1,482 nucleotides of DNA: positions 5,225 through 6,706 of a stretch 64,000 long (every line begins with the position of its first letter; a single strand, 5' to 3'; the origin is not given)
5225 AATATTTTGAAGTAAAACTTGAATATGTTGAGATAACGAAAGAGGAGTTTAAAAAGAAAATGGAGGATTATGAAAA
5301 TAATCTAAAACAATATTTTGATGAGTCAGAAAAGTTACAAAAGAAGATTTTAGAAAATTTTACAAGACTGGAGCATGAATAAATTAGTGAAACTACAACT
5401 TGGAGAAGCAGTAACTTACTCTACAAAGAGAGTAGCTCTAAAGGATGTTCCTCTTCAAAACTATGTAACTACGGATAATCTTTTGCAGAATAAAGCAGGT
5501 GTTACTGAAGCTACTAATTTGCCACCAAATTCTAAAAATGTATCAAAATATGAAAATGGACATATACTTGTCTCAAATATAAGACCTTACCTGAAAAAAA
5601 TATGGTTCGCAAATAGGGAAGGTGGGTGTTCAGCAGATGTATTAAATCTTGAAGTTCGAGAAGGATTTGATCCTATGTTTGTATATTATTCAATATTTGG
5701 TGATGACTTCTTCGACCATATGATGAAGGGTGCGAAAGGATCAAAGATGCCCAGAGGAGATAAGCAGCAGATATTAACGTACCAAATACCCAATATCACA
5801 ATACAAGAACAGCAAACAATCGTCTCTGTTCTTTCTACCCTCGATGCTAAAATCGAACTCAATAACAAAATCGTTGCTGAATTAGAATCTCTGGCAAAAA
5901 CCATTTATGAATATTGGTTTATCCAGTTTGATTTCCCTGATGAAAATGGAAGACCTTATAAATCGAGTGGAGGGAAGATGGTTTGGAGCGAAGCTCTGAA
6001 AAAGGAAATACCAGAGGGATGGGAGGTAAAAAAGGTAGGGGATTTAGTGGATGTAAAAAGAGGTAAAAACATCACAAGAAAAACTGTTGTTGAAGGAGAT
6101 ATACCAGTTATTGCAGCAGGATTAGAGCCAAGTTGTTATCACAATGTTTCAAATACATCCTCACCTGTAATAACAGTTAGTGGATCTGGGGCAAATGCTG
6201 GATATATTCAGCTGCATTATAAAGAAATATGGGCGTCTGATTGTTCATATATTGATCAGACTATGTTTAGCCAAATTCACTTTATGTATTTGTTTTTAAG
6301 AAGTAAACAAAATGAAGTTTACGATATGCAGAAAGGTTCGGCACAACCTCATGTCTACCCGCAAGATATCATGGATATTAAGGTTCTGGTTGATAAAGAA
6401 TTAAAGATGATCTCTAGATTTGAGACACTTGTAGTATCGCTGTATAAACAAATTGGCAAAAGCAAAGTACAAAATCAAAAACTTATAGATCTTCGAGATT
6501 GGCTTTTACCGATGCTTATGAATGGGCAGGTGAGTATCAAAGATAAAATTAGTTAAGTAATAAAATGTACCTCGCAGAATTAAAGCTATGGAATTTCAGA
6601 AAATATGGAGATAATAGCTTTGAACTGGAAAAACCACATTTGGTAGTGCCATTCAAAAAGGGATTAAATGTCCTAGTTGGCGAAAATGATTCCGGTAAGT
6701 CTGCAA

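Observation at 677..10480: Type I R-M (hsdRMS) and a Gabija-like OLD-nuclease/UvrD-helicase pair arranged as one contiguous, translationally coupled operon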

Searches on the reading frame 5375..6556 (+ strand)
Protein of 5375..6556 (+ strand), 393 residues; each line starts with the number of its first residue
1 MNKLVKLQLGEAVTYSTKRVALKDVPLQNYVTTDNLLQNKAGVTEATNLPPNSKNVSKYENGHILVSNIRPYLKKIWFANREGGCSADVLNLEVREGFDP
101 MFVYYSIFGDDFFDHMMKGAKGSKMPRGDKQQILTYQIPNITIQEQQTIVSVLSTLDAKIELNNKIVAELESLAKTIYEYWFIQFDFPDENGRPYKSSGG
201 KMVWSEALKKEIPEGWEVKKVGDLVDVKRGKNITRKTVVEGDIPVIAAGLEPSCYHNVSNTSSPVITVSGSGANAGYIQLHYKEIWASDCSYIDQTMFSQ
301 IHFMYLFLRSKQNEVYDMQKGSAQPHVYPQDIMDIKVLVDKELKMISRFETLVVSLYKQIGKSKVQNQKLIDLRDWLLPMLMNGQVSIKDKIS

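Call 3: search_protein_families(library=pfam, proteins=[window:5375-6556:+], max_evalue=0.01)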
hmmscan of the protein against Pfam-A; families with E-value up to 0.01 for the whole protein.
window:5375-6556:+ (393 aa): 2 families
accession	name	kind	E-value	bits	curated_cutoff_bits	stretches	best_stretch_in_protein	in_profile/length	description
PF01420.25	Methylase_S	-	5.5e-17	62.9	22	2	213-337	1-134/168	Type I restriction modification DNA specificity domain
PF06101.16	Vps62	-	0.0094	14.8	22.1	0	54-124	367-437/541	Vacuolar protein sorting-associated protein 62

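Call 4: search_protein_families(library=padloc, proteins=[window:5375-6556:+], max_evalue=0.01)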
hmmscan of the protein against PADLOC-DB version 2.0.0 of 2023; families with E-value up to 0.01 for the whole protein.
window:5375-6556:+ (393 aa): 96 families (the best 25 are shown)
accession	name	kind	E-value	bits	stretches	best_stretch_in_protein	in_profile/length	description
PDLC03135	Specificity_I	-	1.6e-100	335.6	1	8-388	3-394/595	Type I specificity subunit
PDLC03068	Specificity_I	-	2e-86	288.7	1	30-390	35-399/403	Type I specificity subunit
PDLC03164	Specificity_I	-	3e-60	202.7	1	29-392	30-400/409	Type I specificity subunit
PDLC03099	Specificity_I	-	7.4e-56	188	2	131-391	118-395/405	Type I specificity subunit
PDLC03104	Specificity_I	-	2.6e-44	150.1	2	81-238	81-240/415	Type I specificity subunit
PDLC03089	Specificity_I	-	4.7e-43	145.9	1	55-390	64-437/446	Type I specificity subunit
PDLC03130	Specificity_I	-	9.2e-40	135.3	2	13-186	12-186/442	Type I specificity subunit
PDLC03066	Specificity_I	-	3.1e-38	129.7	1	130-390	158-436/441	Type I specificity subunit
PDLC03086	Specificity_I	-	2.2e-33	113.9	2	56-186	67-203/458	Type I specificity subunit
PDLC03172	Specificity_I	-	5.1e-32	109.5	3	139-241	155-246/431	Type I specificity subunit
PDLC03092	Specificity_I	-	1.2e-31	108.4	2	93-246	99-239/397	Type I specificity subunit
PDLC03168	Specificity_I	-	2.2e-31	107.9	3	96-186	105-195/459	Type I specificity subunit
PDLC03019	MTase_I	-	1.2e-27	94.6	2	134-233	655-750/932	Type I methyltransferase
PDLC03112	Specificity_I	-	2.7e-27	94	1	101-388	121-377/378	Type I specificity subunit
PDLC03126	Specificity_I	-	4.1e-27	93.3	1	19-181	513-679/690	Type I specificity subunit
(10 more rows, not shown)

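Call 5: search_protein_families(library=ncbifam, proteins=[window:5375-6556:+], max_evalue=0.01)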
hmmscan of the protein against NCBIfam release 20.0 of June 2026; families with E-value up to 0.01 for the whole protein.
window:5375-6556:+ (393 aa): 1 family
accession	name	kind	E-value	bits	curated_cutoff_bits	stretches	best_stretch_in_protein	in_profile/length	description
NF047740.1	antiphage_MADS5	equivalog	0.0012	17.7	400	0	301-365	382-447/461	methylation-associated defense system restriction endonuclease subunit S MAD5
